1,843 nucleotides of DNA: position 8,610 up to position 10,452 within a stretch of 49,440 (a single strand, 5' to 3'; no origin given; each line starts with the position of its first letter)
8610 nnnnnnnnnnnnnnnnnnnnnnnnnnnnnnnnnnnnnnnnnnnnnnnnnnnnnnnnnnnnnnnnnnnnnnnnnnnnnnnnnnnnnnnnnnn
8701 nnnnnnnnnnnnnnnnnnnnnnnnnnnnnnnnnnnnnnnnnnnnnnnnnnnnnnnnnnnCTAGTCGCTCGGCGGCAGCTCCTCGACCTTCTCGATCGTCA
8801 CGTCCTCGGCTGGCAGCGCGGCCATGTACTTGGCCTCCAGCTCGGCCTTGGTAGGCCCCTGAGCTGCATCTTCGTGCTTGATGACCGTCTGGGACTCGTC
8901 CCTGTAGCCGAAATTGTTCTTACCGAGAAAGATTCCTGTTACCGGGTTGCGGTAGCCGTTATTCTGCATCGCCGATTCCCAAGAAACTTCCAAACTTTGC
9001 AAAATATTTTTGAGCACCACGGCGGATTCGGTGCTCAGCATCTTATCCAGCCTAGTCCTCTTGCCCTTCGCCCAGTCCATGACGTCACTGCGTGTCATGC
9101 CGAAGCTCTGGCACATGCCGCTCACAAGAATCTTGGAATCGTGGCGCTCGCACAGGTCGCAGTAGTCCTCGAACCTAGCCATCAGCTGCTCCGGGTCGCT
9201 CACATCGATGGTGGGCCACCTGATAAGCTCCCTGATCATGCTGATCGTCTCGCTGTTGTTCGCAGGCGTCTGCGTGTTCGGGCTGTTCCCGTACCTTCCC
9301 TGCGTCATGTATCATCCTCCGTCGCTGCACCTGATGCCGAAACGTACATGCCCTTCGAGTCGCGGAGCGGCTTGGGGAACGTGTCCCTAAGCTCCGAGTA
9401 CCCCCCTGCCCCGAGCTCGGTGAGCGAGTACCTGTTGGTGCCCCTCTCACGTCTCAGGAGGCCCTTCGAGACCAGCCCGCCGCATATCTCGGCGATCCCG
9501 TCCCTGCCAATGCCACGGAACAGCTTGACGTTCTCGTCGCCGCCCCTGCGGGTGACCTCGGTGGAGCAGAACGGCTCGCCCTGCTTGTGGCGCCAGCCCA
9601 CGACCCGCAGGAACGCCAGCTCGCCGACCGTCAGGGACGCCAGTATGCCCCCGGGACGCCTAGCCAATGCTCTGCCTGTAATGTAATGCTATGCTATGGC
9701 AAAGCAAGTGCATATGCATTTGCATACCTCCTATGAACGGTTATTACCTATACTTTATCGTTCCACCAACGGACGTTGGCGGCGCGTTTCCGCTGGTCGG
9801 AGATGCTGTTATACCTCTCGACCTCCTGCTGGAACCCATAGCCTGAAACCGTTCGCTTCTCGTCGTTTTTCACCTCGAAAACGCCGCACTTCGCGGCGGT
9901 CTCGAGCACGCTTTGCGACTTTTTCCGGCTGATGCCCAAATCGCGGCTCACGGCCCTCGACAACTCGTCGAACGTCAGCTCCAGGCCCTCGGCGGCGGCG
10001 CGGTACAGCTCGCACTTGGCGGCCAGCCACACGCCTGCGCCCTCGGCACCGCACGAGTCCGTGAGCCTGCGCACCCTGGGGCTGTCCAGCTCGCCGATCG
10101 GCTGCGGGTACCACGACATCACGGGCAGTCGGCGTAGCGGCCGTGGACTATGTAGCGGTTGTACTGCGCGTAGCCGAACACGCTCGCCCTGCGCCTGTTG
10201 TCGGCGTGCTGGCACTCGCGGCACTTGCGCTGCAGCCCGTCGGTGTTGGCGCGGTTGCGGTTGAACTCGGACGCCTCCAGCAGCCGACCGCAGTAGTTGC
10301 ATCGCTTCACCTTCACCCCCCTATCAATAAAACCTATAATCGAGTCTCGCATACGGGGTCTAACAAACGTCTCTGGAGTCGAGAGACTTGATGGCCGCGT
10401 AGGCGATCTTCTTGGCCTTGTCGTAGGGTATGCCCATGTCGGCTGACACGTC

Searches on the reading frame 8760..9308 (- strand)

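Call 27: search_protein_families(library=pfam, proteins=[window:8760-9308:-], max_evalue=0.001)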
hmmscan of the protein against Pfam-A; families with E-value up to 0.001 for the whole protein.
window:8760-9308:- (182 aa): 1 family
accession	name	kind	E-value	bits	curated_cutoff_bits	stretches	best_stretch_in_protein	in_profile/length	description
PF16677.11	GP3_package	-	5.7e-07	30.1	29.4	1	37-140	7-104/105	DNA-packaging protein gp3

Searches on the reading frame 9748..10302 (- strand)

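Call 27: search_protein_families(library=pfam, proteins=[window:9748-10302:-], max_evalue=0.001)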
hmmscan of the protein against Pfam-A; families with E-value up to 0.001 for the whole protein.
window:9748-10302:- (184 aa): 1 family
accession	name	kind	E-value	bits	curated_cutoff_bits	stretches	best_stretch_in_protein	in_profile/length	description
PF14297.12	Lin1244_N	-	9.9e-06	26.6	25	1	67-145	4-82/95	Lin1244/Lin1753-like, N-terminal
